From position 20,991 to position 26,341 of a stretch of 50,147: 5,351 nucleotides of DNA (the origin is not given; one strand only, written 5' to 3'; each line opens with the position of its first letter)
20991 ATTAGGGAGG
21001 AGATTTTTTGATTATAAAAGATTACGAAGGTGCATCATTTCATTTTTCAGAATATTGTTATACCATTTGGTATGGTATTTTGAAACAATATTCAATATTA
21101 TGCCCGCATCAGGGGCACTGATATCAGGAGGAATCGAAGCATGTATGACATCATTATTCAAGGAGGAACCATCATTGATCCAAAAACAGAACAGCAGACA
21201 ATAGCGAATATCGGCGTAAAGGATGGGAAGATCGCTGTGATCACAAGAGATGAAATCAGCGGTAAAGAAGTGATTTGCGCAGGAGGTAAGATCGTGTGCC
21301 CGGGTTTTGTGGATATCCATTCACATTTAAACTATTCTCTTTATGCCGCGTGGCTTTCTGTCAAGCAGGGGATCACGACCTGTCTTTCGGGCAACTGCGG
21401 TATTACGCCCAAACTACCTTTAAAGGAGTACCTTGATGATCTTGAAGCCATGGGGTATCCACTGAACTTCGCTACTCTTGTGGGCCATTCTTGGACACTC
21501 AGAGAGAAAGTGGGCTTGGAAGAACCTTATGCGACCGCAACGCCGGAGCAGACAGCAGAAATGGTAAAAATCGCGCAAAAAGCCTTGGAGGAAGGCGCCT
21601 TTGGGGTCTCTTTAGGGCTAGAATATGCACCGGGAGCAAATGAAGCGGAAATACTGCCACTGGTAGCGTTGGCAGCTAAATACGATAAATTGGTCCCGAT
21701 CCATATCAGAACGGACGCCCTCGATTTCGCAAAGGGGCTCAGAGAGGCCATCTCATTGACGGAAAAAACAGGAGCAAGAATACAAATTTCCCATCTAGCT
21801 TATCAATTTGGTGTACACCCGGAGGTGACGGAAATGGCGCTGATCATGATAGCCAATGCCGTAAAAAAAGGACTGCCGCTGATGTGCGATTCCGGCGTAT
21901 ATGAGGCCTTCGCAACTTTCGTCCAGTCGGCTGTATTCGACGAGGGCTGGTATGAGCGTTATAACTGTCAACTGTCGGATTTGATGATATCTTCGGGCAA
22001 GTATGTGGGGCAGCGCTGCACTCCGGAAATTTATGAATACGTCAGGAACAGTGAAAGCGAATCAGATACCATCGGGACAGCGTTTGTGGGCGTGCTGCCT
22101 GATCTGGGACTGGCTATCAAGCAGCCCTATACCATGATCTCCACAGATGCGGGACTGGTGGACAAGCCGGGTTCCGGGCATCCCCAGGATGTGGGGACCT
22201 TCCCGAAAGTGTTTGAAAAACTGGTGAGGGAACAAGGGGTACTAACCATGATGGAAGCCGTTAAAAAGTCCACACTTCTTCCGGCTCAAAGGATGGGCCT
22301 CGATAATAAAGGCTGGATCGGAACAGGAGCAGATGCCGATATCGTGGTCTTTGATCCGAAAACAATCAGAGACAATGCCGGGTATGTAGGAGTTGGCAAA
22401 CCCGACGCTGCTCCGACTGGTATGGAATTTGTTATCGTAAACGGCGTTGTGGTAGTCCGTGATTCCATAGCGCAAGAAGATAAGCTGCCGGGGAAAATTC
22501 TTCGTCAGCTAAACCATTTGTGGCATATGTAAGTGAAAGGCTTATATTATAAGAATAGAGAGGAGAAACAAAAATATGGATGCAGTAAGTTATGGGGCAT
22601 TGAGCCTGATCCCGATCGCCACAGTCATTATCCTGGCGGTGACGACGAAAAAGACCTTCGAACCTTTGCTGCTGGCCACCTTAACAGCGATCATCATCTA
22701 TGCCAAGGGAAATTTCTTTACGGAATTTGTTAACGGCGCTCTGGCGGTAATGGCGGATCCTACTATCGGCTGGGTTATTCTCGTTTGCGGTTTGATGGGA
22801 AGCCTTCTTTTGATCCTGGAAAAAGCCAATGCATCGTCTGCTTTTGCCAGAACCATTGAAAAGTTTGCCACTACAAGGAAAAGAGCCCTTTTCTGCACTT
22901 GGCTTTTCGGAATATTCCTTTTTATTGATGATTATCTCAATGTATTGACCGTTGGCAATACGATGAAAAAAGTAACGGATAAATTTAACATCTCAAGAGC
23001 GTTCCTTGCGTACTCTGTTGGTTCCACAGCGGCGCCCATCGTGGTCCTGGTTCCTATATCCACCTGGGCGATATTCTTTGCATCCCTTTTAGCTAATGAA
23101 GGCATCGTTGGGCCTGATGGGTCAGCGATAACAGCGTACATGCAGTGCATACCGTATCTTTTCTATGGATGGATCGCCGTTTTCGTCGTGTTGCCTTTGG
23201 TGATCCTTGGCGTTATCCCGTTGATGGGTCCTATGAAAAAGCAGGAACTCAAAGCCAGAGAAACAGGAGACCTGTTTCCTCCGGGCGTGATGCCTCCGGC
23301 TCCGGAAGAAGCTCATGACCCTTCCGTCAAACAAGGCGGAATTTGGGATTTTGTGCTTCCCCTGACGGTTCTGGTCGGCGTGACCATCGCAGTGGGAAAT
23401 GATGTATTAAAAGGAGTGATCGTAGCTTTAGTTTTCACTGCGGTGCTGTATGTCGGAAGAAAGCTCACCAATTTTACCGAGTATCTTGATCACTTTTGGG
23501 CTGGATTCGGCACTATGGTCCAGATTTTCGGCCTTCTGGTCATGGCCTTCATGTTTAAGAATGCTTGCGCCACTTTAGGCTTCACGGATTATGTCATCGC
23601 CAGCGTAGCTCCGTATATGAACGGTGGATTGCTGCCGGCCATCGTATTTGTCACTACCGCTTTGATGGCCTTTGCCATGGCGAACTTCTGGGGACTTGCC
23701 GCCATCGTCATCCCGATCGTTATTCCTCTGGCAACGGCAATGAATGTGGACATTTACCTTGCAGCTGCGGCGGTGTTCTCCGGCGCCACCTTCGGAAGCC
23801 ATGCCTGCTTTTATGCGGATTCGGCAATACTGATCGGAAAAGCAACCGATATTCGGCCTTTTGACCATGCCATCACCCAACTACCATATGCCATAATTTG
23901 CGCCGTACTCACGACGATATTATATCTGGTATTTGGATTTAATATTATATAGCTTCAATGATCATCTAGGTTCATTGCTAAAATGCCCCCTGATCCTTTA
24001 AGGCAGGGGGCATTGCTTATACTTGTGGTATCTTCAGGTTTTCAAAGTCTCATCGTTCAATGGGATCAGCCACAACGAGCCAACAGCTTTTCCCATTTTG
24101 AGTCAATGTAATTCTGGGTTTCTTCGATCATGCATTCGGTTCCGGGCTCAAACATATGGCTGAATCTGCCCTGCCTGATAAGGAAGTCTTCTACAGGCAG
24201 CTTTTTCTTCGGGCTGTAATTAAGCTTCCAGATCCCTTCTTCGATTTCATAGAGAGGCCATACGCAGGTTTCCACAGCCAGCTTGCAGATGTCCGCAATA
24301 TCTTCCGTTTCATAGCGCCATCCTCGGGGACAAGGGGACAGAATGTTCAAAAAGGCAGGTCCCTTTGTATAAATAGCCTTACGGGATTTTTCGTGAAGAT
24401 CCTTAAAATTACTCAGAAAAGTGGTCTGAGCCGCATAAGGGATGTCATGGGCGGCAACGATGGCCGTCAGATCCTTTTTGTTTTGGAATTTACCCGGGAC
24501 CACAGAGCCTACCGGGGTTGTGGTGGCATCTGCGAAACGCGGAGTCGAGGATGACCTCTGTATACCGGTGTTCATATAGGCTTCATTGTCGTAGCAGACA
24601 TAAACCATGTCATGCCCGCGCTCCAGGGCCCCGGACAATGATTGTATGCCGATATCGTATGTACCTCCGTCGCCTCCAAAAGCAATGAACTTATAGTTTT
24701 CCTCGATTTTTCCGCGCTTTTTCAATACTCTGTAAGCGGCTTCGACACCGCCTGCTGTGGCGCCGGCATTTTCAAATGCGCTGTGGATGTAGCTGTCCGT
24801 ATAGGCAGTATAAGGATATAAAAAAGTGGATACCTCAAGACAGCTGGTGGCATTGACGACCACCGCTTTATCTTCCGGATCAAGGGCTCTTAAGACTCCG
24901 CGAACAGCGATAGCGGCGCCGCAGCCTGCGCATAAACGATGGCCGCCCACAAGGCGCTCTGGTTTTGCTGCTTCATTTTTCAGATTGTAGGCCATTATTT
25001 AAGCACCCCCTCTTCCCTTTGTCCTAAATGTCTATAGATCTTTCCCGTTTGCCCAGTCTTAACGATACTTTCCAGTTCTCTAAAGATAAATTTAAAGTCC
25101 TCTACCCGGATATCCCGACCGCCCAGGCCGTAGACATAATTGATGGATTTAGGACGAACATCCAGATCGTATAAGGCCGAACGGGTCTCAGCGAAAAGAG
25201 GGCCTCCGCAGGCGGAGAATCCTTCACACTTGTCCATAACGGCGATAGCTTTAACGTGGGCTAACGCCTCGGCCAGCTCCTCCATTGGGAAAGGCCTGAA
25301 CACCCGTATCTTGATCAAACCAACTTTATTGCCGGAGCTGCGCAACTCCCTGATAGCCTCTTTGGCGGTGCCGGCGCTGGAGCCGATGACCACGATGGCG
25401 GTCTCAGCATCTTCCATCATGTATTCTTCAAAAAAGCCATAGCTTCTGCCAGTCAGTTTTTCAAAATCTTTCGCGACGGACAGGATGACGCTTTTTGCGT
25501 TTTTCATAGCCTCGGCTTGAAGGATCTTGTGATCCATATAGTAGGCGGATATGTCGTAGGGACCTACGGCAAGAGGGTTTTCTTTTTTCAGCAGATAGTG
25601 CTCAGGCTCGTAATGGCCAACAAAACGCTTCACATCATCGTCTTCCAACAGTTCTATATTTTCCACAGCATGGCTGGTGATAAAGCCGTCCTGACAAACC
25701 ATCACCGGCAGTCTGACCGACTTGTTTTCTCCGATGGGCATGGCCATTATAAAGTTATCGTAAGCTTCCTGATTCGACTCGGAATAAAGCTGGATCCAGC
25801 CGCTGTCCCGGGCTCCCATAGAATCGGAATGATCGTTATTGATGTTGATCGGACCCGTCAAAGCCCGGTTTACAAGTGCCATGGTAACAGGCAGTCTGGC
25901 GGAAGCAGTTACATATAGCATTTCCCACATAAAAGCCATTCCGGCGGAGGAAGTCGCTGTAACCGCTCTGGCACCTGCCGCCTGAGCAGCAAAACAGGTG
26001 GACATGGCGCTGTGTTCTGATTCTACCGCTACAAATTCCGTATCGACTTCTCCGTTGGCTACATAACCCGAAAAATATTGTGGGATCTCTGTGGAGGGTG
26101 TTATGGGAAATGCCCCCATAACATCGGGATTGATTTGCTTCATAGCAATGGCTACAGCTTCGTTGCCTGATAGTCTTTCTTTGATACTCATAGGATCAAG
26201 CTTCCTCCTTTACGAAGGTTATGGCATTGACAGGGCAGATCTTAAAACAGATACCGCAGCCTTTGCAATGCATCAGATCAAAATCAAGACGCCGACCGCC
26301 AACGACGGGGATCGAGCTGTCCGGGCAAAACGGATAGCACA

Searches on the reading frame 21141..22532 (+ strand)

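Call 43: search_protein_families(library=pfam, proteins=[window:21141-22532:+], max_evalue=0.00001)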
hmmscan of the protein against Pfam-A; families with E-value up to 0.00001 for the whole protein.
window:21141-22532:+ (463 aa): 2 families
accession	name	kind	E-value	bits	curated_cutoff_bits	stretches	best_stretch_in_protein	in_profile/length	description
PF01979.26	Amidohydro_1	-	1.5e-20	74.2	25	1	51-435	1-342/345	Amidohydrolase family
PF07969.17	Amidohydro_3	-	1.9e-19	70.9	29.7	2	360-439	399-472/472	Amidohydrolase family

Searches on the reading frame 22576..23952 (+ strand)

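Call 43: search_protein_families(library=pfam, proteins=[window:22576-23952:+], max_evalue=0.00001)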
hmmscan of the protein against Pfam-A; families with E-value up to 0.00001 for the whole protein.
window:22576-23952:+ (458 aa): 1 family
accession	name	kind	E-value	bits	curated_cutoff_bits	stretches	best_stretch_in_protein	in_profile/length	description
PF03553.21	Na_H_antiporter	-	3.4e-23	82.8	23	1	187-455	35-303/303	Na+/H+ antiporter family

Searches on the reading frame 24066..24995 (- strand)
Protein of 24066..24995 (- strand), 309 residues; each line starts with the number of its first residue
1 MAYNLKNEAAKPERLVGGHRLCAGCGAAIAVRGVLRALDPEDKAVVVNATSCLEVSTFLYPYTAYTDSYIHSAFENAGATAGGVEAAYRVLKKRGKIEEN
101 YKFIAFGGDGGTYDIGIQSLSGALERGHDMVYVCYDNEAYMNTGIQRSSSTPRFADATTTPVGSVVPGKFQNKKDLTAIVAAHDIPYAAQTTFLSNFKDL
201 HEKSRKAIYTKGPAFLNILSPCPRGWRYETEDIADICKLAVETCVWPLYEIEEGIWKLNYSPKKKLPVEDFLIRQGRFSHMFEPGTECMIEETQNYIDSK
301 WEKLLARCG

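Call 43: search_protein_families(library=pfam, proteins=[window:24066-24995:-], max_evalue=0.00001)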
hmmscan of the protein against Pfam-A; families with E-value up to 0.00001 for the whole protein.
window:24066-24995:- (309 aa): 1 family
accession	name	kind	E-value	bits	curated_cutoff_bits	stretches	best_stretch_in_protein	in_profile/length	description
PF02775.26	TPP_enzyme_C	-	2.9e-21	76.3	21.9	1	61-218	18-151/151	Thiamine pyrophosphate enzyme, C-terminal TPP binding domain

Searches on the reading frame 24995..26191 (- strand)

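Call 43: search_protein_families(library=pfam, proteins=[window:24995-26191:-], max_evalue=0.00001)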
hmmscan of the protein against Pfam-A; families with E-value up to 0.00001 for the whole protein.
window:24995-26191:- (398 aa): 2 families
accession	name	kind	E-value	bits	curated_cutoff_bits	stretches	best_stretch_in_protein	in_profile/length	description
PF01855.24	POR_N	-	2.3e-70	237.4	27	1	16-240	2-230/231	Pyruvate flavodoxin/ferredoxin oxidoreductase, thiamine diP-bdg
PF17147.9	PFOR_II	-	4.5e-29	101.3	27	1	262-366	1-102/102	Pyruvate:ferredoxin oxidoreductase core domain II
